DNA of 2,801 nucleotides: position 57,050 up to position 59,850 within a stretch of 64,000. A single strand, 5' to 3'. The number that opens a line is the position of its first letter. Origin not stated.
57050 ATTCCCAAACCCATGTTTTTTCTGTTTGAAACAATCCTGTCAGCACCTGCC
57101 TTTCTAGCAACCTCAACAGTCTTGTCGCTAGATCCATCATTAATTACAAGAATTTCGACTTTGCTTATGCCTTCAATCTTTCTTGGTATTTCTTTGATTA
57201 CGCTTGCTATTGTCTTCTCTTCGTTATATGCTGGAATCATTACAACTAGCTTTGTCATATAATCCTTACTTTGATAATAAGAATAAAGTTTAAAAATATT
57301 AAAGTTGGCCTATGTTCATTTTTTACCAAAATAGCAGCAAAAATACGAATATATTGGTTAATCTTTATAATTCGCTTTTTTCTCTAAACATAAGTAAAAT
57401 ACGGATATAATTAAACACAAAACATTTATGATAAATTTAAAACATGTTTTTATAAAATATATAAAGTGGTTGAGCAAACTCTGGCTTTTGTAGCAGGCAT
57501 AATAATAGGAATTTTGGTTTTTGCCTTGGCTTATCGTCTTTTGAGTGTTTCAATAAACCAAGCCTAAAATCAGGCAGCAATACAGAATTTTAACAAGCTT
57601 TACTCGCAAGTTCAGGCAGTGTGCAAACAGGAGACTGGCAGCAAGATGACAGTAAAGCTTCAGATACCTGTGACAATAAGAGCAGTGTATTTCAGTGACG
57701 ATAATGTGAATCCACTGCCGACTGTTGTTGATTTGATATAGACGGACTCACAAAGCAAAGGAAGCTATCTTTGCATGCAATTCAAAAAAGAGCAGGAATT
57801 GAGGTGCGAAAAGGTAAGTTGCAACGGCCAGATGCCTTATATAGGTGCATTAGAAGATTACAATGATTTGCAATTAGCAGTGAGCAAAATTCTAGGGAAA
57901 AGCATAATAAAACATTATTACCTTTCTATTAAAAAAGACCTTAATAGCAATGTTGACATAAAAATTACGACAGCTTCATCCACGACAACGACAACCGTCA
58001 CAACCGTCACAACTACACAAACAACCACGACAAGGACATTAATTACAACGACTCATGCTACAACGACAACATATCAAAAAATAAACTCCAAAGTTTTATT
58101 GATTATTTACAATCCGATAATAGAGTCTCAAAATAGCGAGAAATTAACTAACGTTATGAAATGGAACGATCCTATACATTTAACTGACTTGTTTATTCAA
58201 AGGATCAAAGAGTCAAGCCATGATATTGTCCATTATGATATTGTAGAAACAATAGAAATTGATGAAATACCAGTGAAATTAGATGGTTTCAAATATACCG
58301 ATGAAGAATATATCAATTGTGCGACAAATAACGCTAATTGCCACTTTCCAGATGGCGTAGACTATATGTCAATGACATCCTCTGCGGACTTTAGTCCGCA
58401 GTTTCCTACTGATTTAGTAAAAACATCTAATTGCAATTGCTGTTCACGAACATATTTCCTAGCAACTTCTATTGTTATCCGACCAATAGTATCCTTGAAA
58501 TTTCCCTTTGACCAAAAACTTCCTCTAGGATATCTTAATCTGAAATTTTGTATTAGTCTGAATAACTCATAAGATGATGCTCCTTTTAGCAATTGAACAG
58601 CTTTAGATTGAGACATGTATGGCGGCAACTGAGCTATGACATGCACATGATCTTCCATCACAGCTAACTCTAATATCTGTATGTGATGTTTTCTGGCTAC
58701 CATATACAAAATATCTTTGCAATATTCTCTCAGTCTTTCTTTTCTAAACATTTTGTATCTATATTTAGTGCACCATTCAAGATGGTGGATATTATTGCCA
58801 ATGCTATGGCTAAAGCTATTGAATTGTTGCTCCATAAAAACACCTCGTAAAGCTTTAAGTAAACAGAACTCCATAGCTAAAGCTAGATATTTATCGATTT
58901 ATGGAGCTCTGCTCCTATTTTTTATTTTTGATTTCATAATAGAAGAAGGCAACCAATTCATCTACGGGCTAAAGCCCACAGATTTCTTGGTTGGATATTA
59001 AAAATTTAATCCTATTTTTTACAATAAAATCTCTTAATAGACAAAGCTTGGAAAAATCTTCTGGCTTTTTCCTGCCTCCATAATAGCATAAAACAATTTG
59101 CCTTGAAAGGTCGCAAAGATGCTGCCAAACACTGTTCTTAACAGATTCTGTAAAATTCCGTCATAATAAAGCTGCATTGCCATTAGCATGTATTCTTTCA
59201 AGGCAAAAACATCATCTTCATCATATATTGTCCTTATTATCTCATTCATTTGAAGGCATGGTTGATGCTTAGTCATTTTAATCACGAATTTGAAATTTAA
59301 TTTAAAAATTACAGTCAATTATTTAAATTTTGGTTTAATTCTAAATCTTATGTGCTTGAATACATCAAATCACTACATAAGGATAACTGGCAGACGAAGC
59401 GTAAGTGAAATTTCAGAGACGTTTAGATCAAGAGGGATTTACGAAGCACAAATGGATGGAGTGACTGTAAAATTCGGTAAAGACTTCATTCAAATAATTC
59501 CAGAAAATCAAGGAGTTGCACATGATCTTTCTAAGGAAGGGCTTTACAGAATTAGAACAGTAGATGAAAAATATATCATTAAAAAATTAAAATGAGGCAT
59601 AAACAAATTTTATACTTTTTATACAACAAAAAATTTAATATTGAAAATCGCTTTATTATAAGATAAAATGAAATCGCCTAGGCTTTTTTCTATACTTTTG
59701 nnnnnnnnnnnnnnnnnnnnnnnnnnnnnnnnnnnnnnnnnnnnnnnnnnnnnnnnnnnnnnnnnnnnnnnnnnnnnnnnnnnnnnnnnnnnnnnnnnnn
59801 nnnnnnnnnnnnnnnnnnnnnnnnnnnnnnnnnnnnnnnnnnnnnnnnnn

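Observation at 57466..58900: Thr-rich surface-protein gene caught in decay: two in-frame stops in its 5' region and an IS200/IS605 TnpA gene in place of its 3' Cys-module region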

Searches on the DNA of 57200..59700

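Call 59: search_rna_families(source=window, start=57200, end=59700, threshold=evalue, max_evalue=1)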
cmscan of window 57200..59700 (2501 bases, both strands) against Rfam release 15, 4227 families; matches with E-value up to 1: 2.
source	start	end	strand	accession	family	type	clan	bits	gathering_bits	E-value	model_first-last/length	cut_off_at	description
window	58948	59032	+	RF02351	psRNA14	Gene; sRNA;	-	24.3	60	0.41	1-84/84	no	Proteobacteria sRNA psRNA14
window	58360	58479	-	RF00062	HgcC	Gene;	-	21.1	50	0.052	1-130/130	no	HgcC family RNA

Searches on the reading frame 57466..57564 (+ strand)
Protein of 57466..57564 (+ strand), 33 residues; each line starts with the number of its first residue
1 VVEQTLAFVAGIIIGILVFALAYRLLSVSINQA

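Call 5: search_protein_families(library=pfam, proteins=[window:57466-57564:+], max_evalue=0.1)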
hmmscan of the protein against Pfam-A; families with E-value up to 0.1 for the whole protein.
window:57466-57564:+ (33 aa): 0 families

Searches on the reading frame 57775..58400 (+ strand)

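Call 5: search_protein_families(library=pfam, proteins=[window:57775-58361:+], max_evalue=0.1)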
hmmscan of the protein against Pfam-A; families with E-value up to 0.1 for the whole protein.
window:57775-58361:+ (195 aa): 2 families
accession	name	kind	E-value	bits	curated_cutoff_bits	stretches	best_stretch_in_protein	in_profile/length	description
PF21827.1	New_glue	-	0.0036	17.5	31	1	65-99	28-61/94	New glue protein family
PF20103.6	DUF6493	-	0.014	14.9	25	1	66-160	52-129/317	Domain of unknown function (DUF6493)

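Call 9: find_homologous_proteins(query=window:57775-58400:+)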
Query window:57775-58400:+ (208 aa): 3 proteins with E <= 0.001 among 1682 candidates.
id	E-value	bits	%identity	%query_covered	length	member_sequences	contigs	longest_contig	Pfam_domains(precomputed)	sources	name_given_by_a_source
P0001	1.5e-130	451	100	100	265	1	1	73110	-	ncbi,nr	ncbi:MAG: hypothetical protein N3D75_03850 [Candidatus Aenigmarchaeota archaeon]|nr:hypothetical pro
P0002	5.1e-19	87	73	29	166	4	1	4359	-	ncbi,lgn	ncbi:MAG: hypothetical protein QXF12_06185 [Candidatus Aenigmatarchaeota archaeon]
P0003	7.1e-19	87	71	30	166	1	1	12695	-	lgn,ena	-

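Call 11: find_encoding_contigs(protein=P0002, flank=6000)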
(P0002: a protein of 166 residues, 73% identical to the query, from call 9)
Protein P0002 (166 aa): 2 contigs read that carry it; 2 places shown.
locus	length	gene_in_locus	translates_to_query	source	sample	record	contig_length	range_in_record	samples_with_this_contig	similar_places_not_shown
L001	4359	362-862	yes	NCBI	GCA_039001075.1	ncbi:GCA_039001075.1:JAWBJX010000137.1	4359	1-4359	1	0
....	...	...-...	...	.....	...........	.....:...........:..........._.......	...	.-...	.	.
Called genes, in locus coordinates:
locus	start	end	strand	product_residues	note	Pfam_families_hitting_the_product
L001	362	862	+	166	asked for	-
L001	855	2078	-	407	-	PF03065:Glyco_hydro_57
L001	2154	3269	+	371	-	PF01380:SIS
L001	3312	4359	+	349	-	PF03065:Glyco_hydro_57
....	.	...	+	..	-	?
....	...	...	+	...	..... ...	-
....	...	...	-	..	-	?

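Call 12: find_encoding_contigs(protein=P0003, flank=8000)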
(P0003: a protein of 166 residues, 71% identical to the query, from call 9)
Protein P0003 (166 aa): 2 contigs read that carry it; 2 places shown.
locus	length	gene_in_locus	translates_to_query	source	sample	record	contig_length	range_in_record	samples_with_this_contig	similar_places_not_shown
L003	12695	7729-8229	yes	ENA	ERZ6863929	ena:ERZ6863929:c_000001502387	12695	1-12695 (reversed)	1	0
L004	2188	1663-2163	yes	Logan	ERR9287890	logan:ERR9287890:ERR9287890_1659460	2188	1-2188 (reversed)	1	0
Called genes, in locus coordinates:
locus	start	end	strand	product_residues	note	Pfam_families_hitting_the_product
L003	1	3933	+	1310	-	?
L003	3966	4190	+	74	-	PF00125:Histone, PF15511:CENP-T_C, PF00808:CBFD_NFYB_HMF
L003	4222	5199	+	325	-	PF09999:DUF2240 (faint), PF01336:tRNA_anti-codon (faint), PF08646:Rep_fac-A_C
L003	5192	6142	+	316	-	PF14520:HHH_5, PF00154:RecA_N, PF08423:Rad51, PF13481:AAA_25 (weak), PF06745:ATPase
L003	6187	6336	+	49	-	-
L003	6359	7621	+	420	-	PF27218:MJ0043_C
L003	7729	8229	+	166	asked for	-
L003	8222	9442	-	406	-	PF03065:Glyco_hydro_57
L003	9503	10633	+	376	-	PF01380:SIS, PF10432:bact-PGI_C (faint)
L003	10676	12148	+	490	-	PF03065:Glyco_hydro_57, PF01522:Polysacc_deac_1 (faint)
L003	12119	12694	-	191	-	?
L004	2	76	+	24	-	?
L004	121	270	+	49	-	-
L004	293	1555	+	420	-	PF27218:MJ0043_C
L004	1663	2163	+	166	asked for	-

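Call 32: find_homologous_proteins(query=A4, max_evalue=0.01)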
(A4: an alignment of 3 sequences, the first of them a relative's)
Query A4 (3 sequences) (166 aa, profile of the alignment): 13 proteins with E <= 0.01 among 462 candidates.
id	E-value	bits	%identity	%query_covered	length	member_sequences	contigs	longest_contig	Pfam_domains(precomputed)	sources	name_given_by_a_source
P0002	1.2e-99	349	100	100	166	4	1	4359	-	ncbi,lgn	ncbi:MAG: hypothetical protein QXF12_06185 [Candidatus Aenigmatarchaeota archaeon]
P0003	6.1e-99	346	81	100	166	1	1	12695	-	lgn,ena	-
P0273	4.3e-90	318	82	100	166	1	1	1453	-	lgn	-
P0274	1.4e-83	296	73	100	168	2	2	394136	-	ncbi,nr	ncbi:MAG: hypothetical protein QXM68_00480 [Candidatus Aenigmatarchaeota archaeon]|nr:hypothetical p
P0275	3.2e-68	247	61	98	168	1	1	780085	-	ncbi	-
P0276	3.0e-67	243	61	96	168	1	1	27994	-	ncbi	-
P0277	5.6e-64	233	59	100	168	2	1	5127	-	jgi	jgi:hypothetical protein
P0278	5.6e-62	226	58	96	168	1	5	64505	-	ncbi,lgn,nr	ncbi:MAG: hypothetical protein KQA41_01635 [Candidatus Aenigmarchaeota archaeon]|nr:hypothetical pro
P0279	3.3e-60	220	60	95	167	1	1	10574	-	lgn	-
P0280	1.8e-53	199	53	81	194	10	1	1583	-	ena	-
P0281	6.0e-41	158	44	84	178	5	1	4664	-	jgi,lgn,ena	-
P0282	3.3e-40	155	44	95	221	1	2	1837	-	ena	-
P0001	7.5e-29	118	73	36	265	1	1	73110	-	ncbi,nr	ncbi:MAG: hypothetical protein N3D75_03850 [Candidatus Aenigmarchaeota archaeon]|nr:hypothetical pro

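Call 43: search_protein_families(library=ncbifam, proteins=[P0002], max_evalue=0.01)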
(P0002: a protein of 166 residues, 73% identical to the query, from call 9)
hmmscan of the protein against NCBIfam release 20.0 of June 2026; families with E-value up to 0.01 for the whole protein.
P0002 (166 aa): 1 family
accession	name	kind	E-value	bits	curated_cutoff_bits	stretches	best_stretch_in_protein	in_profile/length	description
TIGR00664.1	DNA_III_psi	equivalog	0.0034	17.6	150.55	1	62-121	27-85/131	DNA polymerase III subunit psi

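Call 51: find_encoding_contigs(protein=P0001, flank=10000, max_places=3)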
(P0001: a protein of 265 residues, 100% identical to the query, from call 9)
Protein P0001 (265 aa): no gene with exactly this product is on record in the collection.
